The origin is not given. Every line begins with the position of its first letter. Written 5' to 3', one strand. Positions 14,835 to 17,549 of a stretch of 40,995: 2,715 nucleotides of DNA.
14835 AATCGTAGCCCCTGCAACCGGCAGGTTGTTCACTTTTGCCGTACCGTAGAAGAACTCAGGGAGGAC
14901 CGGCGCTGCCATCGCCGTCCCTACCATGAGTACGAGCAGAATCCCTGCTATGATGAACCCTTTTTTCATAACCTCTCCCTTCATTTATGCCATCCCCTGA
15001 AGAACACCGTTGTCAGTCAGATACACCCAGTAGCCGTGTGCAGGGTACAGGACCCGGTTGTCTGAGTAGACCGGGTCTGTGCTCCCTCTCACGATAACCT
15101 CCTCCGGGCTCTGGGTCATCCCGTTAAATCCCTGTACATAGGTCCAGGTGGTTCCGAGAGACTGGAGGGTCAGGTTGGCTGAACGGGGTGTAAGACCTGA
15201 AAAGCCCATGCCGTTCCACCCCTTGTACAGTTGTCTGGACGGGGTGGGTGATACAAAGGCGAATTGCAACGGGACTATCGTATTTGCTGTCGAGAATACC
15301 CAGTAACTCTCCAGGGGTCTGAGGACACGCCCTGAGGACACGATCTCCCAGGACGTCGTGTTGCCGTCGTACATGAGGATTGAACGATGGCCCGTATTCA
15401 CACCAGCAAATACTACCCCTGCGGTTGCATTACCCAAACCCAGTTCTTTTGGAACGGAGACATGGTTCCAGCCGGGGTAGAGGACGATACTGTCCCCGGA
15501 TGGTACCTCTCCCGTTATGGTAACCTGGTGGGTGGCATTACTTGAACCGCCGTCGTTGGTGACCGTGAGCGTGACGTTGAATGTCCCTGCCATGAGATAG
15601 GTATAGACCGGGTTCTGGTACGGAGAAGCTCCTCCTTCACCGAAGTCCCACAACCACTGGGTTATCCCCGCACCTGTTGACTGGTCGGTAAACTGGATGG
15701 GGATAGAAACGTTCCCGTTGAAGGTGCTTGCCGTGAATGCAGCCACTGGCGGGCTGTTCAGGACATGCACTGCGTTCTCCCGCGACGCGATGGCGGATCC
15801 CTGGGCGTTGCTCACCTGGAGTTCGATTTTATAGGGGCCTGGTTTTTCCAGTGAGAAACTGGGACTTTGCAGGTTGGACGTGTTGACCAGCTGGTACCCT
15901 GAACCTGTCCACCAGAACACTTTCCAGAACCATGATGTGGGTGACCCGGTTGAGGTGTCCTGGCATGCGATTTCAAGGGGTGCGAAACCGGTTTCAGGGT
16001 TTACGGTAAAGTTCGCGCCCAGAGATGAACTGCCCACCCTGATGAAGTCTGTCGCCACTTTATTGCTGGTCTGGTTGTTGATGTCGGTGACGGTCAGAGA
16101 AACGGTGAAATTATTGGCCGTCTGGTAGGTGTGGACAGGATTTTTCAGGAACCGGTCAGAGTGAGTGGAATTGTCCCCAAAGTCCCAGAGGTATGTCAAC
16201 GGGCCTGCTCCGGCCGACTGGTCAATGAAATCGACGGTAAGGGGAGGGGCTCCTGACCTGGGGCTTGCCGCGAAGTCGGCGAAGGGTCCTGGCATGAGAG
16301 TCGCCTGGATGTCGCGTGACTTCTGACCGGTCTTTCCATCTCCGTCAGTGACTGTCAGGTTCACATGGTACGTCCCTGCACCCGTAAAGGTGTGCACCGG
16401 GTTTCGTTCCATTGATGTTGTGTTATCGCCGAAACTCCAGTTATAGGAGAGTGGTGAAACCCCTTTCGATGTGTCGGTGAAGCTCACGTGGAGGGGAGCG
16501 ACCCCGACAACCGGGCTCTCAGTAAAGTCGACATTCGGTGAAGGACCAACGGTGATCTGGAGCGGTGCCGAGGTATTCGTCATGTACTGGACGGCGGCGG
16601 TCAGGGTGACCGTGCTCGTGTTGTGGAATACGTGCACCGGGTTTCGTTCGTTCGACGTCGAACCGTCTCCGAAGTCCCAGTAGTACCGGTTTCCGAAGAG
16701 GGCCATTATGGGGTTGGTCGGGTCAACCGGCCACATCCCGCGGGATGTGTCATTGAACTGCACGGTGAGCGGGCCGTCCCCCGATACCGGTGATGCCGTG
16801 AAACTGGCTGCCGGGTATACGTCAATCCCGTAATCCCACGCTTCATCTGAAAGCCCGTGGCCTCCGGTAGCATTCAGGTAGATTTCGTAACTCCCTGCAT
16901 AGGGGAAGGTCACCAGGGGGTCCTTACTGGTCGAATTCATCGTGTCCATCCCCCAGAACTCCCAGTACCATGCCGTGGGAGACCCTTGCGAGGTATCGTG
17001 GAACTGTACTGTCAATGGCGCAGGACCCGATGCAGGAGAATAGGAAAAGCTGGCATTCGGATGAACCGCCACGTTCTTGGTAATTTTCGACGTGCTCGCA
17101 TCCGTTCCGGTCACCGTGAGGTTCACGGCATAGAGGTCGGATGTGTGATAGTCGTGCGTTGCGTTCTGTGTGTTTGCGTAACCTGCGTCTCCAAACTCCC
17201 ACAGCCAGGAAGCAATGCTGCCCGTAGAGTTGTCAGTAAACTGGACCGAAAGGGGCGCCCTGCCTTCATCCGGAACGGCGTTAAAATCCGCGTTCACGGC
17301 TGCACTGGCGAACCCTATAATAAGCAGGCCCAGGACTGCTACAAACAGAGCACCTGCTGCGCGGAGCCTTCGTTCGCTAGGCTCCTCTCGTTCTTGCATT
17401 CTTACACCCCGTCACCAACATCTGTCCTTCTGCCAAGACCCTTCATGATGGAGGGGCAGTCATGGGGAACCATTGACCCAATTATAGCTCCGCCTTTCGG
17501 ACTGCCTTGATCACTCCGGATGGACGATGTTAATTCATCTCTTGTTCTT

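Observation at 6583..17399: Four-gene, nearly spacer-free operon encoding ~3,600 aa of modular secreted envelope proteins plus a dedicated membrane anchor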

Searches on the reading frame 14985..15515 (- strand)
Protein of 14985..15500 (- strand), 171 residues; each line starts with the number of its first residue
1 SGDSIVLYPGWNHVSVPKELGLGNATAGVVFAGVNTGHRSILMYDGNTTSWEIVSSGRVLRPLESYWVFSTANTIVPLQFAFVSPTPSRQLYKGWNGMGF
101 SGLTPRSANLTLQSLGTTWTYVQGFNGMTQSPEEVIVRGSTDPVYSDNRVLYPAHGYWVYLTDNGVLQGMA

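Call 19: search_protein_families(library=ncbifam, proteins=[window:14985-15500:-], max_evalue=10)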
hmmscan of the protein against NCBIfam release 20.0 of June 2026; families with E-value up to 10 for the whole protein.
window:14985-15500:- (171 aa): 0 families

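Call 21: find_homologous_proteins(query=A1, max_evalue=0.001)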
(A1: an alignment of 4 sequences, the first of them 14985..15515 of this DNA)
Query A1 (4 sequences) (176 aa, profile of the alignment): 143 proteins with E <= 0.001 among 1525 candidates; the best 120 are listed.
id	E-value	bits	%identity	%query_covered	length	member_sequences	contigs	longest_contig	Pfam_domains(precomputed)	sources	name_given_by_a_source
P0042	7.6e-79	281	38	95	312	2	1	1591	PF00801.27,PF18911.7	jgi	jgi:PKD repeat protein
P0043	3.0e-70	253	40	94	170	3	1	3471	-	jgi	-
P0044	2.2e-68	247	37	98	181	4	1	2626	-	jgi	jgi:hypothetical protein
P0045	5.8e-64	233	43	98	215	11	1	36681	-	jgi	jgi:hypothetical protein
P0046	5.5e-63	230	37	95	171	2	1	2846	-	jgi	-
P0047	2.3e-62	228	37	98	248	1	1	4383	PF00801.27,PF18911.7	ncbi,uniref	ncbi:MAG: PKD domain-containing protein, partial [Methanocalculus sp. MSAO_Arc2]|uniref:PKD domain-c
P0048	3.8e-62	227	46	95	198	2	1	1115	-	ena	-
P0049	4.7e-62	227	45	95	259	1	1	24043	-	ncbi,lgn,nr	ncbi:MAG: hypothetical protein PWP08_782 [Methanofollis sp.]|nr:hypothetical protein [Methanofollis 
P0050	9.4e-62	226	43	95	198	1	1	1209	-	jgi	jgi:hypothetical protein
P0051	6.0e-61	223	40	97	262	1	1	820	PF00801.27,PF18911.7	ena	-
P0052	1.6e-60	222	41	95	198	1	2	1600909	-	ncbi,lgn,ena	-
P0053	2.2e-60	221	42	99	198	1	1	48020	-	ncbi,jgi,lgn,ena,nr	ncbi:MAG TPA: hypothetical protein VMS89_03920 [Methanoregulaceae archaeon]|nr:hypothetical protein 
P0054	2.6e-60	221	38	95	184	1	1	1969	-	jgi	jgi:membrane-bound metal-dependent hydrolase YbcI (DUF457 family)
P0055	3.8e-60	220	40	95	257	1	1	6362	-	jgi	jgi:hypothetical protein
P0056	4.1e-60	220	40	93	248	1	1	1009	PF18911.7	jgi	jgi:PKD repeat protein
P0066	6.1e-57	210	38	97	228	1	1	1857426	-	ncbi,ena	-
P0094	2.1e-52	195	35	98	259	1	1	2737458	-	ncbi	-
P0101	6.6e-52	194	34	95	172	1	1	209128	-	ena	-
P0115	6.2e-50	187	40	95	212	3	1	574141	-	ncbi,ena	-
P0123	3.9e-49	185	37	93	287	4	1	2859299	PF00801.27,PF18911.7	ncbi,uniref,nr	ncbi:protein of unknown function [Methanoculleus bourgensis]|uniref:PKD domain-containing protein n=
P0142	2.4e-45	172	34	95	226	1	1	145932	-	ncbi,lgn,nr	ncbi:MAG: hypothetical protein JXA44_12685 [Methanospirillaceae archaeon]|nr:hypothetical protein [M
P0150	1.6e-44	170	33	95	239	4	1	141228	-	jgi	jgi:hypothetical protein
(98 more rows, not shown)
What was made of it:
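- It is fused to very diverse passengers: PKD, DUF3344, fasciclin, PEGA/CarboxypepD_reg, DUF4430 and DUF3821 (call 21).
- Tried and rejected: The apparent abundance of stand-alone GWN proteins in call 21 is therefore overstated.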

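Call 64: find_encoding_contigs(protein=P0123, flank=10000, max_places=1)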
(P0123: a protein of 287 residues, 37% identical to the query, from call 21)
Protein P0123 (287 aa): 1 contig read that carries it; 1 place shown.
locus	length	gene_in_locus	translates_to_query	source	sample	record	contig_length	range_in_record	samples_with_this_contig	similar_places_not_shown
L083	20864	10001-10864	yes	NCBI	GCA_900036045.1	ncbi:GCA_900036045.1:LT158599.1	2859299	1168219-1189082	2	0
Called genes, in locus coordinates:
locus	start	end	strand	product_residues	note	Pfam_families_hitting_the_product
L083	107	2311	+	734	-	-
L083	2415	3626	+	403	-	PF27237:AF_1625_C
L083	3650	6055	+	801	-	PF13229:Beta_helix (faint), PF00801:PKD, PF18911:PKD_4, PF18981:InlK_D3 (faint), PF18911:PKD_4, PF00801:PKD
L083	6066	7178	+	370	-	-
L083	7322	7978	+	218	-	-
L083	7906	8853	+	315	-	PF18911:PKD_4, PF00801:PKD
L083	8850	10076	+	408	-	PF18911:PKD_4, PF00801:PKD, PF18911:PKD_4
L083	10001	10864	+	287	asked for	PF00801:PKD, PF18911:PKD_4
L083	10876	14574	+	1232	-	PF00801:PKD, PF18911:PKD_4, PF16656:Pur_ac_phosph_N, PF00149:Metallophos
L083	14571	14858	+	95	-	PF00708:Acylphosphatase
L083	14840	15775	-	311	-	PF01867:Cas_Cas1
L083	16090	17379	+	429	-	PF00501:AMP-binding, PF14535:AMP-binding_C_2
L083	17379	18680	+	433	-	PF00501:AMP-binding, PF14535:AMP-binding_C_2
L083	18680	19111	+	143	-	PF13291:ACT_4 (faint), PF13840:ACT_7 (faint), PF19571:ACT_8, PF01842:ACT (weak), PF22468:ACT_9 (faint), PF22629:ACT_AHAS_ss (faint), PF01842:ACT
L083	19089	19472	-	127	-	PF00543:P-II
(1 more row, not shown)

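Call 65: find_encoding_contigs(protein=P0094, flank=10000, max_places=1)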
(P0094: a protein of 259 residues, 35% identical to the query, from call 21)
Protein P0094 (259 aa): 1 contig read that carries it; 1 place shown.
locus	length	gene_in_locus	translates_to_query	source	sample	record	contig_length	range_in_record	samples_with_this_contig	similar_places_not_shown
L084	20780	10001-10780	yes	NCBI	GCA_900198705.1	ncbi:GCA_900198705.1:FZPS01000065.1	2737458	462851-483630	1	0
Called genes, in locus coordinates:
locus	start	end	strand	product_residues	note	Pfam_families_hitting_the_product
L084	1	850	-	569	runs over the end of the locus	PF00133:tRNA-synt_1, PF09334:tRNA-synt_1g, PF01921:tRNA-synt_1f (faint), PF08264:Anticodon_1, PF19302:DUF5915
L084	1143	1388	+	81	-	-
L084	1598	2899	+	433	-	PF01966:HD, PF19276:HD_assoc_2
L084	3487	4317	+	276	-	PF00005:ABC_tran, PF13304:AAA_21 (weak), PF08402:TOBE_2 (weak), PF03459:TOBE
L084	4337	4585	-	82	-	-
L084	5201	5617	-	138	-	PF01909:NTP_transf_2, PF18765:Polbeta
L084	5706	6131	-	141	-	PF01934:HepT-like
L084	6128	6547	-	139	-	PF18765:Polbeta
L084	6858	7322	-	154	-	PF02754:CCG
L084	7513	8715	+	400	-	-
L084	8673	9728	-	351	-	PF00389:2-Hacid_dh, PF03807:F420_oxidored (faint), PF02826:2-Hacid_dh_C, PF03446:NAD_binding_2 (weak)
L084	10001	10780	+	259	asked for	-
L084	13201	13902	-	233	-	-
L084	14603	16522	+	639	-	PF03235:GmrSD_N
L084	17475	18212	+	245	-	-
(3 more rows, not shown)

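Call 66: find_encoding_contigs(protein=P0049, flank=10000, max_places=1)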
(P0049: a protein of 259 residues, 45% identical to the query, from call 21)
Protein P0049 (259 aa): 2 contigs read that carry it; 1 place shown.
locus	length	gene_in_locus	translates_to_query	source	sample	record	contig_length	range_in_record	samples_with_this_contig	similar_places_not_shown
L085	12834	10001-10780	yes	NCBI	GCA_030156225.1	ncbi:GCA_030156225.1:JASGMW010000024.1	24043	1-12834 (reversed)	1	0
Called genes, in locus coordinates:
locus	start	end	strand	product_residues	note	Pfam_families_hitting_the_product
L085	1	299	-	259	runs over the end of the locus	PF00072:Response_reg, PF00989:PAS (weak)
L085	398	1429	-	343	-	PF08735:DUF1786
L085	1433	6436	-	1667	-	PF13597:NRDD, PF14528:LAGLIDADG_3, PF13597:NRDD, PF14890:Intein_splicing, PF13597:NRDD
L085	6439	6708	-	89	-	-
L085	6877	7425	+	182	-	PF02834:LigT_PEase, PF13563:2_5_RNA_ligase2, PF02834:LigT_PEase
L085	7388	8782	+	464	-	PF01909:NTP_transf_2, PF09249:tRNA_NucTransf2, PF21133:CAA_C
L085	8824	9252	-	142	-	PF04033:DUF365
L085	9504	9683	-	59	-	-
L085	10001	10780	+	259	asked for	-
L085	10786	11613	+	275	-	PF18911:PKD_4, PF00801:PKD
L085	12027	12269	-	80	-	-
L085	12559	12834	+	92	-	PF01385:OrfB_IS605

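Call 68: find_encoding_contigs(protein=P0066, flank=6000, max_places=1)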
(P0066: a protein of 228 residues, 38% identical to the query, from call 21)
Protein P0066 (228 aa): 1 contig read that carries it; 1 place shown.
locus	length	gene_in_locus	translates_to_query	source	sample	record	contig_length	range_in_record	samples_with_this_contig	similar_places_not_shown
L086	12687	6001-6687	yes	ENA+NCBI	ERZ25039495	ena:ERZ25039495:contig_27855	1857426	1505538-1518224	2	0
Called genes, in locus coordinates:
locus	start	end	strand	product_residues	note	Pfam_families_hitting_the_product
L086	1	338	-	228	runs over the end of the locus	-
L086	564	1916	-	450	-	PF02629:CoA_binding, PF13380:CoA_binding_2, PF13607:Succ_CoA_lig, PF19045:Ligase_CoA_2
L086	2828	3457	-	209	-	PF00081:Sod_Fe_N, PF02777:Sod_Fe_C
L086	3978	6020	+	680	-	PF12863:DUF3821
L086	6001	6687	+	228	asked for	-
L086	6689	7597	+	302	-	-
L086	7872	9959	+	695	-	PF01432:Peptidase_M3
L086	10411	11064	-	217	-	PF07690:MFS_1, PF12832:MFS_1_like, PF05977:MFS_3 (weak)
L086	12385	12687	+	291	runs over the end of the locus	PF13191:AAA_16 (weak), PF13401:AAA_22, PF22703:Cdc6_lid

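Call 69: find_encoding_contigs(protein=P0115, flank=6000, max_places=1)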
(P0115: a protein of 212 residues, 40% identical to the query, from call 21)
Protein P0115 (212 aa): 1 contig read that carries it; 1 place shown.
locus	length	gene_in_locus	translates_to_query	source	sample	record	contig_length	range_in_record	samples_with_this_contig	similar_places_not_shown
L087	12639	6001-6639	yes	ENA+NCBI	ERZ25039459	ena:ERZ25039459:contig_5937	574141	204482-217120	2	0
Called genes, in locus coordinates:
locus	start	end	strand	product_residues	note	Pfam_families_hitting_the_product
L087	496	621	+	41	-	-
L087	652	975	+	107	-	PF00801:PKD (weak)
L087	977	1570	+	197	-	PF18911:PKD_4, PF00801:PKD, PF18911:PKD_4, PF00801:PKD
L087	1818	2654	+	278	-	PF18911:PKD_4, PF00801:PKD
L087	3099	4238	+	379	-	PF12863:DUF3821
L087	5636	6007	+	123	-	PF00801:PKD, PF18911:PKD_4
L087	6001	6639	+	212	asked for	-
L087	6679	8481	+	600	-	PF00801:PKD, PF18911:PKD_4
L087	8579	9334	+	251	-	-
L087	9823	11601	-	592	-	PF04068:Fer4_RLI, PF14697:Fer4_21 (faint), PF00037:Fer4, PF12837:Fer4_6 (weak), PF00005:ABC_tran, PF13304:AAA_21 (faint), PF02463:SMC_N (weak), PF00005:ABC_tran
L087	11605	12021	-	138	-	PF19094:EMC6_arch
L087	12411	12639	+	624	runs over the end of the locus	PF05833:NFACT_N, PF05670:NFACT-R_1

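Call 70: find_encoding_contigs(protein=P0101, flank=6000, max_places=1)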
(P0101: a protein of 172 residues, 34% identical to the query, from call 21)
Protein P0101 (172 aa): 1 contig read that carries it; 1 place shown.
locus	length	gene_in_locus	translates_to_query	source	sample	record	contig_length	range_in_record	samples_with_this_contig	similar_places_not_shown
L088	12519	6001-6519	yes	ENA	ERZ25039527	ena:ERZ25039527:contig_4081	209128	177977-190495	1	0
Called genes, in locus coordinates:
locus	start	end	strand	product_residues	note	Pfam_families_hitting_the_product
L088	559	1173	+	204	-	PF01833:TIG (weak)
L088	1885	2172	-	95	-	-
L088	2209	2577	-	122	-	-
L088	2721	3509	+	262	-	PF01835:MG2 (faint), PF24327:DUF7497 (faint), PF01833:TIG (faint)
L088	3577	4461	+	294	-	PF01833:TIG (weak)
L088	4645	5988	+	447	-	-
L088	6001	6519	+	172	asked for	-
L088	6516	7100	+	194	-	PF00404:Dockerin_1 (weak)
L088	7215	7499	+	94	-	-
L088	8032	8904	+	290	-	PF09837:DUF2064 (faint)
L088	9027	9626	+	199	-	PF00404:Dockerin_1 (weak)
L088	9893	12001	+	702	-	PF01833:TIG (weak)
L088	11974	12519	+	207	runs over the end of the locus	PF03422:CBM_6 (weak)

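Call 71: find_encoding_contigs(protein=P0142, flank=6000, max_places=1)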
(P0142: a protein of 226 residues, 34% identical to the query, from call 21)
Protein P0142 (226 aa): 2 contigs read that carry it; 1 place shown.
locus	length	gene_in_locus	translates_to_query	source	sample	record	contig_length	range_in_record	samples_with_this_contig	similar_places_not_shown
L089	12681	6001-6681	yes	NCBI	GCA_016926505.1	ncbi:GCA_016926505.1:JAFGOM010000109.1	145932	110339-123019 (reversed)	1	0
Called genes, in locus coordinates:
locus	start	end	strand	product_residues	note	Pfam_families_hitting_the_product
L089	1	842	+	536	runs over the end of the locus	PF00118:Cpn60_TCP1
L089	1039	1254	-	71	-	-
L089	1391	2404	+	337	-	PF01867:Cas_Cas1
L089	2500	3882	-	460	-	PF02878:PGM_PMM_I, PF02879:PGM_PMM_II, PF02880:PGM_PMM_III, PF00408:PGM_PMM_IV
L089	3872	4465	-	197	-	PF19122:DUF5806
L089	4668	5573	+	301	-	PF02899:Phage_int_SAM_1 (faint), PF00589:Phage_integrase, PF22823:MrpR_C_cat (weak)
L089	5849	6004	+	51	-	-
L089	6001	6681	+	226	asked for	-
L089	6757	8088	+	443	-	PF07705:CARDB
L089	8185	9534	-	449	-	PF00515:TPR_1 (weak), PF07719:TPR_2 (weak), PF00515:TPR_1 (weak), PF13414:TPR_11, PF13432:TPR_16, PF00515:TPR_1, PF07719:TPR_2 (weak), PF14559:TPR_19 (weak), +14 more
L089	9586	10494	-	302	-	PF04055:Radical_SAM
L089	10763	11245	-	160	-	-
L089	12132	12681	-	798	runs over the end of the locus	PF02359:CDC48_N, PF13173:AAA_14 (faint), PF02933:CDC48_2, PF00004:AAA, PF05496:RuvB_N (weak), PF17862:AAA_lid_3, PF00004:AAA, PF07728:AAA_5 (weak), +18 more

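Call 72: find_encoding_contigs(protein=P0150, flank=6000, max_places=1)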
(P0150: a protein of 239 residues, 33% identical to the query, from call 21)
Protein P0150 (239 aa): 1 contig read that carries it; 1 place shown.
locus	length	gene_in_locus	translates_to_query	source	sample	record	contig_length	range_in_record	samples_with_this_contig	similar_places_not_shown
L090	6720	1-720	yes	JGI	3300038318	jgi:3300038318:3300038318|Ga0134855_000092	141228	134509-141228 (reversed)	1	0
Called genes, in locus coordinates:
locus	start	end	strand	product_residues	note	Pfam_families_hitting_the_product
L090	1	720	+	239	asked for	?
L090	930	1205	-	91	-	-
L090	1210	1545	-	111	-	PF02311:AraC_binding (faint), PF07883:Cupin_2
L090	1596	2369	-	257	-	PF12801:Fer4_5, PF12797:Fer4_2 (faint), PF12798:Fer4_3 (faint), PF12801:Fer4_5 (weak), PF13187:Fer4_9 (weak), PF00037:Fer4 (weak), PF12837:Fer4_6 (weak), PF12838:Fer4_7 (weak), +2 more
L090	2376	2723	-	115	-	PF07883:Cupin_2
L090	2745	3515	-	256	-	PF09888:DUF2115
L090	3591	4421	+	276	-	PF01978:TrmB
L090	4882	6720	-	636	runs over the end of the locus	PF03063:Prismane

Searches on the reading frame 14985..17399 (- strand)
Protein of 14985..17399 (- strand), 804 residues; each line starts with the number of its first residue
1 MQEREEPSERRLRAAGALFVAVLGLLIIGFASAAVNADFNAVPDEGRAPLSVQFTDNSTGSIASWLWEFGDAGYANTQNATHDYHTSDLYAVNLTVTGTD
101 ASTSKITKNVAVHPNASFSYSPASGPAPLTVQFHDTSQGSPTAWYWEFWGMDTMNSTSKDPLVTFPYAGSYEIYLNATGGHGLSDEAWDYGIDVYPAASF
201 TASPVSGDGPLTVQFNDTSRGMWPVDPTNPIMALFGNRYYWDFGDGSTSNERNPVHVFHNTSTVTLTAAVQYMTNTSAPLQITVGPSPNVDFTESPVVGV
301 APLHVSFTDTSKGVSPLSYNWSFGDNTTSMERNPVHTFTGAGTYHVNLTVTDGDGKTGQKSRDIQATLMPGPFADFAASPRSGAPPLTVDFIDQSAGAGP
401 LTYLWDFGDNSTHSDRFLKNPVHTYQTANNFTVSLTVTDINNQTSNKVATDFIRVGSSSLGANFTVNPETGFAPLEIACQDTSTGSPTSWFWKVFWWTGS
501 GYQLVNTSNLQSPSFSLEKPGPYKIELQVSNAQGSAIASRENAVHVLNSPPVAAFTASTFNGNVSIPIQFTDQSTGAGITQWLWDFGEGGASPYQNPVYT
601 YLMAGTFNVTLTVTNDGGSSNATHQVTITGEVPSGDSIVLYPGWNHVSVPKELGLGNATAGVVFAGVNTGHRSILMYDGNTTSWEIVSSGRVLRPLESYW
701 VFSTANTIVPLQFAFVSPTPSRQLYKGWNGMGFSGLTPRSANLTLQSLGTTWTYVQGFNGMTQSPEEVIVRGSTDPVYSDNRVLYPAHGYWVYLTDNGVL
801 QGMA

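Call 6: search_protein_families(library=pfam, proteins=[window:14985-17399:-], max_evalue=0.01)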
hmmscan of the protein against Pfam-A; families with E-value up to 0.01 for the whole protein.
window:14985-17399:- (804 aa): 4 families
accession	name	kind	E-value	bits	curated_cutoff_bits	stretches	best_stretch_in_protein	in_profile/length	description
PF18911.6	PKD_4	-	5.4e-71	235.1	27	6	302-361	21-79/85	PKD domain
PF00801.26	PKD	-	5.2e-52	174.2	23.5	7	567-627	16-79/80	PKD domain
PF08770.17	SoxZ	-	1e-05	25.6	25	0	92-141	44-93/98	Sulphur oxidation protein SoxZ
PF22352.2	K319L-like_PKD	-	0.0033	17.8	27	0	314-360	26-78/84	K319L-like, PKD domain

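Call 7: search_protein_families(library=ncbifam, proteins=[window:14985-17399:-], max_evalue=0.01)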
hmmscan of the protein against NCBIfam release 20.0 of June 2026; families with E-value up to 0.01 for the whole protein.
window:14985-17399:- (804 aa): 2 families
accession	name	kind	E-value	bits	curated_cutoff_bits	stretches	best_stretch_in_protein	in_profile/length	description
TIGR00864.1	PCC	subfamily_domain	1.4e-16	58.2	1861.4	3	401-632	1252-1478/2700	polycystin cation channel protein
NF058578.1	CPR_pilus_PamR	equivalog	2e-07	30.2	300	0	311-357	175-229/297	pilus system RbmA-like protein PamR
